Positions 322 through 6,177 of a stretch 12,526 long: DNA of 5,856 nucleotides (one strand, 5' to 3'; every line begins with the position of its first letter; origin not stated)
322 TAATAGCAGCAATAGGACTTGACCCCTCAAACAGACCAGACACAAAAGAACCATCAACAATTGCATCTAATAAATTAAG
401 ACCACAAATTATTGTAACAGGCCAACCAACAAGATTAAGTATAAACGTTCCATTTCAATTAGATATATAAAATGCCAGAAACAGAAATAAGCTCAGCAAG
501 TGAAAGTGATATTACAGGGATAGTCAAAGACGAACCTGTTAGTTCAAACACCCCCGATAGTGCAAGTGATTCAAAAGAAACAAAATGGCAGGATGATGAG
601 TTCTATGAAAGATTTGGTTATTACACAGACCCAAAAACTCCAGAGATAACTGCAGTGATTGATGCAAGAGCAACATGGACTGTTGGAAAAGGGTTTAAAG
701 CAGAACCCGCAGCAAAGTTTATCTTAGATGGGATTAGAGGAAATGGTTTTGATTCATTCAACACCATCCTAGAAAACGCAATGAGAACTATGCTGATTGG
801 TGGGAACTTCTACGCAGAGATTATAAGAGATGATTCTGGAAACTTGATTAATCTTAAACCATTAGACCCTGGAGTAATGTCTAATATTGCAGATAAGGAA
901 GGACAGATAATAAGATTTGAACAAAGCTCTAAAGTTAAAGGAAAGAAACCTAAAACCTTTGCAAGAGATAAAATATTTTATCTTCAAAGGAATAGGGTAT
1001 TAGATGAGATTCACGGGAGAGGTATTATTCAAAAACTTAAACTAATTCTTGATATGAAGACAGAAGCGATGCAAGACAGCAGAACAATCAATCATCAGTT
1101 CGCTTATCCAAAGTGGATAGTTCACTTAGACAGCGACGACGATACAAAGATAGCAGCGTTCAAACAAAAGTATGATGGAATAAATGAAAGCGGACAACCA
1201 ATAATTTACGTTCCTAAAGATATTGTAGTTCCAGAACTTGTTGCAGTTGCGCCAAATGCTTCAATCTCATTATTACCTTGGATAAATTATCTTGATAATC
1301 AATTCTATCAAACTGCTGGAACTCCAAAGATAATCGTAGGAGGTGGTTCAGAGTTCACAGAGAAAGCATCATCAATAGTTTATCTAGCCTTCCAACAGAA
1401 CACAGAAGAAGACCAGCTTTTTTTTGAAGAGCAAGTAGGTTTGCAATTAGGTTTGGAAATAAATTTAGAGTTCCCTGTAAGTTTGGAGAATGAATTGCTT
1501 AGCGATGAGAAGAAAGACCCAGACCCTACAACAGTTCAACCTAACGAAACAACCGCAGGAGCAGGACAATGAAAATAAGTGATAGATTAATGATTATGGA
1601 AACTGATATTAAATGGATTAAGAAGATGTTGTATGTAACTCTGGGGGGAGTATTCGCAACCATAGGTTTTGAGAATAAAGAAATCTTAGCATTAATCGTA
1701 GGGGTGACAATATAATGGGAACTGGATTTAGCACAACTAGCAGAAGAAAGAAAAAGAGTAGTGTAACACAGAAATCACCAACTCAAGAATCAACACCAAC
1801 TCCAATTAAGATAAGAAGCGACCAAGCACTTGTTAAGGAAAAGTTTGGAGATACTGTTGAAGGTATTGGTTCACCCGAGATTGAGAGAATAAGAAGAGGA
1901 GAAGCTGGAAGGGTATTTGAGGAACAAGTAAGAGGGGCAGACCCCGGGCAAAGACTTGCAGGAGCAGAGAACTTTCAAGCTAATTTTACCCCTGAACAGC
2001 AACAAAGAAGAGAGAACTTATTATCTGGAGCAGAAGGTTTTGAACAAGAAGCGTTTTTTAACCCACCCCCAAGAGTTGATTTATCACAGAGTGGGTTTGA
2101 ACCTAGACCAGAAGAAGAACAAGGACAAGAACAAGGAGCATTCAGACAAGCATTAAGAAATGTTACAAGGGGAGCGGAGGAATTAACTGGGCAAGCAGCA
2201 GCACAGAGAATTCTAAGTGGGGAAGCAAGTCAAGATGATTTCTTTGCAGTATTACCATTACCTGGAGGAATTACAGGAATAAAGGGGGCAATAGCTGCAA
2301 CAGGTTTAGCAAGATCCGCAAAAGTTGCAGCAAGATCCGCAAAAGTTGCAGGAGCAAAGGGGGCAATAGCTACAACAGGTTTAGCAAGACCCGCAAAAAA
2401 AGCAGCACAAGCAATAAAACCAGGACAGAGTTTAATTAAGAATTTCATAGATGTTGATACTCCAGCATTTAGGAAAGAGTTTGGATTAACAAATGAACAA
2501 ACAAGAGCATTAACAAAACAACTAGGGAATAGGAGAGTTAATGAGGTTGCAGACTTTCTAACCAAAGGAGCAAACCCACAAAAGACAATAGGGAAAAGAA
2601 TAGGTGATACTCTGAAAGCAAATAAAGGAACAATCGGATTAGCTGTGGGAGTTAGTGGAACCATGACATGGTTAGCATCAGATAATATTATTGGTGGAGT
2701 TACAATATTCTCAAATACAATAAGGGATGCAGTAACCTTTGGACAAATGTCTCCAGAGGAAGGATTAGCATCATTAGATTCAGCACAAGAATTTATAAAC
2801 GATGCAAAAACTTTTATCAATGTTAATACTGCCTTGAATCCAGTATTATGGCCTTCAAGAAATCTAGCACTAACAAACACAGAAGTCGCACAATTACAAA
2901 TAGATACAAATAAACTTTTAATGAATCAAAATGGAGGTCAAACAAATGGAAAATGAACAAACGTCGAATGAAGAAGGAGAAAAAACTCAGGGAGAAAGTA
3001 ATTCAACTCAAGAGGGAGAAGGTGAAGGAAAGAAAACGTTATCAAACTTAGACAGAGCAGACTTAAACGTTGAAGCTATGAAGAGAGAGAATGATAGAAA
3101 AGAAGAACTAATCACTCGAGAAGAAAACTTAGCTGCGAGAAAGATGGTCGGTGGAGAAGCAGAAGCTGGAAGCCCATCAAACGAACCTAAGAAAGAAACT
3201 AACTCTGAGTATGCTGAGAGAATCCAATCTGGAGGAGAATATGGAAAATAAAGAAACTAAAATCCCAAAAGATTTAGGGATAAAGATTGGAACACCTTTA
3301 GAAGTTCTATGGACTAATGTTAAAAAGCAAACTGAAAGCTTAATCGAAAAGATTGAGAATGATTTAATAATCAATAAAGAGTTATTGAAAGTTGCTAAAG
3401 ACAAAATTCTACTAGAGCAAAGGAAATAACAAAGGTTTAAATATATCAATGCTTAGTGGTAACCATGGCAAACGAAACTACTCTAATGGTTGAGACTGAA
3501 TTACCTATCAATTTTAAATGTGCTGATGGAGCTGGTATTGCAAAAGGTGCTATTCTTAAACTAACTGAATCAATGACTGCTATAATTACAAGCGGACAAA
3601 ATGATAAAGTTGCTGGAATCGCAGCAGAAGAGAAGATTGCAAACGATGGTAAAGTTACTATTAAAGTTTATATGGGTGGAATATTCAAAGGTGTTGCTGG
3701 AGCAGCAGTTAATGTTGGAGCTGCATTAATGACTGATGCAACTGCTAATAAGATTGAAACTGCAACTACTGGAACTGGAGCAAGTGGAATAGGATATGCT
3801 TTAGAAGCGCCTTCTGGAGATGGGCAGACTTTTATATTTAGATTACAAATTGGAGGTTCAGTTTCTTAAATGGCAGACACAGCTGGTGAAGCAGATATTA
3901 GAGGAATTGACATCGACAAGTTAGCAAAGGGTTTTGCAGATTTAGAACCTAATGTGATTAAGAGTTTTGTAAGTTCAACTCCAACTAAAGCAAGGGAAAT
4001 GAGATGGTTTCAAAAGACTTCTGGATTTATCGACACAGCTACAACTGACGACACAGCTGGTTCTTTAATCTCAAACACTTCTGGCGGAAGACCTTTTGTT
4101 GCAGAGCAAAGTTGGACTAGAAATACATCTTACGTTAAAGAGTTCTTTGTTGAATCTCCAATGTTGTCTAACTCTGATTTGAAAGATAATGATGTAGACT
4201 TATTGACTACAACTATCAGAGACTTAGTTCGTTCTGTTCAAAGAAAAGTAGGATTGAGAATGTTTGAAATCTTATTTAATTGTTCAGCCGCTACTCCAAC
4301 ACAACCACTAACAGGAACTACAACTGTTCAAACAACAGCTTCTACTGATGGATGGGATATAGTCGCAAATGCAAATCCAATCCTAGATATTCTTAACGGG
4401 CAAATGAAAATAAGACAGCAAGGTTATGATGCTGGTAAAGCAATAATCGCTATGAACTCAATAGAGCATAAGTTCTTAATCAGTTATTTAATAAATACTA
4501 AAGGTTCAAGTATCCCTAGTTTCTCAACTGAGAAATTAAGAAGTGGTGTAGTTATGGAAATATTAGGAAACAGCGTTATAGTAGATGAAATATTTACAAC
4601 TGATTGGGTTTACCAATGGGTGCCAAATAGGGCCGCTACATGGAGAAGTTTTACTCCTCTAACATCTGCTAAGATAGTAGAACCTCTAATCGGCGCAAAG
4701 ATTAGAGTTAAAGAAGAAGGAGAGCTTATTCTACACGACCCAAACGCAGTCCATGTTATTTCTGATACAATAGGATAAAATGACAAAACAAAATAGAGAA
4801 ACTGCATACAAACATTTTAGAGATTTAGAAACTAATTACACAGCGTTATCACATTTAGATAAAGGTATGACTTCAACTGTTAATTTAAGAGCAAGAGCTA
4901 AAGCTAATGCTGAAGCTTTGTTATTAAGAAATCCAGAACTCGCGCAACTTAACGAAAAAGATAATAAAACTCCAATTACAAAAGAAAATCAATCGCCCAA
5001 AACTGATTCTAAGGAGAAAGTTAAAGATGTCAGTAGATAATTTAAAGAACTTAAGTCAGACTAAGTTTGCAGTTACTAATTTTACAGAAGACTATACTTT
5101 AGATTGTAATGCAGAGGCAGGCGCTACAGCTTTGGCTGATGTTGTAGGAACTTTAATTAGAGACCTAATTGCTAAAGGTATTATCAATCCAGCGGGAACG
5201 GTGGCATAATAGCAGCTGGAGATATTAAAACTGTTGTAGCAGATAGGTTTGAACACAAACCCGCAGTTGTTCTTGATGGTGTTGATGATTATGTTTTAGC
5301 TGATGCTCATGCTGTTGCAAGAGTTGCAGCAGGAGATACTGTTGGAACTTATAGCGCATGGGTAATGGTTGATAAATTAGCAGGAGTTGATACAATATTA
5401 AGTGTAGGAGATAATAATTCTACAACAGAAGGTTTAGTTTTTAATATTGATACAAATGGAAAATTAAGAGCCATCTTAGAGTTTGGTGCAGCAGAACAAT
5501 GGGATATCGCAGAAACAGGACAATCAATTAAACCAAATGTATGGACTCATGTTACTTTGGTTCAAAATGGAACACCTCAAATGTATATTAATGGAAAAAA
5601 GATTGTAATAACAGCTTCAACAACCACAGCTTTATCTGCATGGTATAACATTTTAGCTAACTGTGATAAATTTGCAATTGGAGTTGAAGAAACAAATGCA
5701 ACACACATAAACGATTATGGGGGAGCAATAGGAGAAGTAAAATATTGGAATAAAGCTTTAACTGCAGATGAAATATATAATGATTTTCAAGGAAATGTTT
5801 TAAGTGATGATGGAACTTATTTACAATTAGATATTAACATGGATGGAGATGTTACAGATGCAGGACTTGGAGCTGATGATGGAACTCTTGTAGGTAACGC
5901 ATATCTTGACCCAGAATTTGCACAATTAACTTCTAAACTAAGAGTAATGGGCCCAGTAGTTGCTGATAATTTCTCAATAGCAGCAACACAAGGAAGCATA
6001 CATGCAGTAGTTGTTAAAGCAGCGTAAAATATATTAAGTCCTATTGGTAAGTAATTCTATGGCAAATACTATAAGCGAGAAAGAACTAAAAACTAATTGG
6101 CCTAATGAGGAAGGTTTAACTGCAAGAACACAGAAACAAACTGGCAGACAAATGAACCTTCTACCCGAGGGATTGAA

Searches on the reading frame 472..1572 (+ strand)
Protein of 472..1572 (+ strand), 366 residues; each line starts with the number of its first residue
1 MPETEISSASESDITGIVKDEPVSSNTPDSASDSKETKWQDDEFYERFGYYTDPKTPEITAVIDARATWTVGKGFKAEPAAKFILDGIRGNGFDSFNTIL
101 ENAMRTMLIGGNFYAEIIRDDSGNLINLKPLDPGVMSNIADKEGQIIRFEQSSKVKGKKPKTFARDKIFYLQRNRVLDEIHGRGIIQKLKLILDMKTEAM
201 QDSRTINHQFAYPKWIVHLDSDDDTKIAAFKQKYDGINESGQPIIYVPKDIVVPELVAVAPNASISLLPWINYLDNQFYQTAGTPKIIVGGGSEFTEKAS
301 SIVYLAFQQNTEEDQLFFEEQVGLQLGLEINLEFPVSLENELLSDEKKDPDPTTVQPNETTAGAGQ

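Call 7: search_protein_families(library=pfam, proteins=[window:472-1572:+], max_evalue=0.01)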
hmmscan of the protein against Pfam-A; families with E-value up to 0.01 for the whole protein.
window:472-1572:+ (366 aa): 1 family
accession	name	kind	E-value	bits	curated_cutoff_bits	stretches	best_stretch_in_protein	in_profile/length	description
PF04860.17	Phage_portal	-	2.3e-13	50.4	39.1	1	90-246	45-198/321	Phage portal protein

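Call 8: search_protein_families(library=phrogs, proteins=[window:472-1572:+], max_evalue=0.001)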
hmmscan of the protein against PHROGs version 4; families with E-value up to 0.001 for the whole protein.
window:472-1572:+ (366 aa): 3 families
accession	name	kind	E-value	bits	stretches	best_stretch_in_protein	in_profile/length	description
phrog_12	-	head and packaging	4e-18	66.8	1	86-321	132-348/646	portal protein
phrog_9232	-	head and packaging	1.5e-09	38.3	1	100-320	130-360/502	portal protein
phrog_2662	-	head and packaging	6.5e-08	32.6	1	89-245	111-275/717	portal protein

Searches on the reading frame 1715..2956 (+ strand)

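Call 7: search_protein_families(library=pfam, proteins=[window:1715-2956:+], max_evalue=0.01)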
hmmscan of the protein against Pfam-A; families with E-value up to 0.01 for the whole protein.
window:1715-2956:+ (413 aa): 0 families

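Call 8: search_protein_families(library=phrogs, proteins=[window:1715-2956:+], max_evalue=0.001)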
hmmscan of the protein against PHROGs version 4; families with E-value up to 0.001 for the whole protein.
window:1715-2956:+ (413 aa): 0 families

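Call 61: search_protein_families(library=pfam, proteins=[window:1715-2956:+], max_evalue=1)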
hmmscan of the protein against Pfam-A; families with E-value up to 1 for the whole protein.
window:1715-2956:+ (413 aa): 1 family
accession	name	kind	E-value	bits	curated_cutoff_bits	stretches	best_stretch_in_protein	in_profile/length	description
PF24550.1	LIS_MGM1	-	0.11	13.1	27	1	252-292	13-53/100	Dynamin-like GTPase MGM1-like, lipid interacting stalk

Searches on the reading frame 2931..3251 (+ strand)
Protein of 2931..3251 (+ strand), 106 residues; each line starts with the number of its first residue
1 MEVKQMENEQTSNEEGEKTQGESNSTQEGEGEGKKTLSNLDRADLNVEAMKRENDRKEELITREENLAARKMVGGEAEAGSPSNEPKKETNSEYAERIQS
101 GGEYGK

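Call 7: search_protein_families(library=pfam, proteins=[window:2931-3251:+], max_evalue=0.01)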
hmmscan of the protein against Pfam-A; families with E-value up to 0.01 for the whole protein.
window:2931-3251:+ (106 aa): 0 families

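Call 8: search_protein_families(library=phrogs, proteins=[window:2931-3251:+], max_evalue=0.001)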
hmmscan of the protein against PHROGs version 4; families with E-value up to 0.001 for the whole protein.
window:2931-3251:+ (106 aa): 0 families

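Call 62: search_protein_families(library=phrogs, proteins=[window:2931-3251:+], max_evalue=0.1)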
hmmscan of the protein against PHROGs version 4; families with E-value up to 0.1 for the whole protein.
window:2931-3251:+ (106 aa): 1 family
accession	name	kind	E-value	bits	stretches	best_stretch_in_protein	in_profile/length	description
phrog_18721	-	unknown function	0.031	15.5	1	16-67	20-71/146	-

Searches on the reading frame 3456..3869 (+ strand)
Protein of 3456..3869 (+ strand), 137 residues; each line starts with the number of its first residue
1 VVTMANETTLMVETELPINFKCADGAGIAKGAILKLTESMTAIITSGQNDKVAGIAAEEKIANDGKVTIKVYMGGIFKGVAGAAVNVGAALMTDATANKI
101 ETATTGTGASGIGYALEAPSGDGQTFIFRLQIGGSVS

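Call 7: search_protein_families(library=pfam, proteins=[window:3456-3869:+], max_evalue=0.01)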
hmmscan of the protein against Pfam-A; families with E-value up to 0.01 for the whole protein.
window:3456-3869:+ (137 aa): 1 family
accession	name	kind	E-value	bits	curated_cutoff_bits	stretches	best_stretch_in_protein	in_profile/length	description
PF09956.15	Phage_cement_2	-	1.9e-09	38.3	24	1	17-129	6-102/103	Phage cement protein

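Call 8: search_protein_families(library=phrogs, proteins=[window:3456-3869:+], max_evalue=0.001)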
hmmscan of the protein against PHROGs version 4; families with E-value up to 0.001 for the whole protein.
window:3456-3869:+ (137 aa): 2 families
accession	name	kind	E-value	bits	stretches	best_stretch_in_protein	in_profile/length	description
phrog_673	-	head and packaging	5.8e-10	40.5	1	1-124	4-122/260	head scaffolding protein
phrog_122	-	head and packaging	0.00055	20.9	0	19-71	56-107/109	head decoration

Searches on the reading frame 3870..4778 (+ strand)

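Call 7: search_protein_families(library=pfam, proteins=[window:3870-4778:+], max_evalue=0.01)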
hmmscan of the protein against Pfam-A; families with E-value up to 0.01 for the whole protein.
window:3870-4778:+ (302 aa): 0 families

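Call 8: search_protein_families(library=phrogs, proteins=[window:3870-4778:+], max_evalue=0.001)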
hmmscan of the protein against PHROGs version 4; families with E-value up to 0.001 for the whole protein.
window:3870-4778:+ (302 aa): 1 family
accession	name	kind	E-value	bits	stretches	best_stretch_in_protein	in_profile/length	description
phrog_1650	-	head and packaging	0.00088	19.7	0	103-271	110-268/300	major head protein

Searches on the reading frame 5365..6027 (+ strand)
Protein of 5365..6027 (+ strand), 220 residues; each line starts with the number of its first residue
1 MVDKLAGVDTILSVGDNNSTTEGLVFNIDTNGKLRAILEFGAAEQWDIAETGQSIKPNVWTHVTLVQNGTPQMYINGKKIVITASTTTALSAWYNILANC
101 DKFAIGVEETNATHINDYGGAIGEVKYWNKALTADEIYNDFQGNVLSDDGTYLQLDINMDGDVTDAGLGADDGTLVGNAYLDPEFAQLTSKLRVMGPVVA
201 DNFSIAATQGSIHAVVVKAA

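Call 7: search_protein_families(library=pfam, proteins=[window:5365-6027:+], max_evalue=0.01)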
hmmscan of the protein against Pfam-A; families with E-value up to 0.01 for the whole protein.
window:5365-6027:+ (220 aa): 2 families
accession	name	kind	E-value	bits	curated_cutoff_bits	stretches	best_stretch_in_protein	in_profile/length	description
PF13385.13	Laminin_G_3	-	3.7e-14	53.6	27.6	1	12-137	37-150/151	Concanavalin A-like lectin/glucanases superfamily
PF02973.23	Sialidase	-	0.00018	21.5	26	1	58-139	106-183/189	Sialidase, N-terminal domain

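Call 8: search_protein_families(library=phrogs, proteins=[window:5365-6027:+], max_evalue=0.001)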
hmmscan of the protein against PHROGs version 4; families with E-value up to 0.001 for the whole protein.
window:5365-6027:+ (220 aa): 3 families
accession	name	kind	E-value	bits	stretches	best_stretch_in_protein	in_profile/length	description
phrog_8510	-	head and packaging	5.6e-12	45.2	1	15-141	775-897/1348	virion structural protein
phrog_3545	-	unknown function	0.00032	19.9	1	47-134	885-966/1115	-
phrog_17347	-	unknown function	0.00052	20.8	1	41-142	111-206/312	-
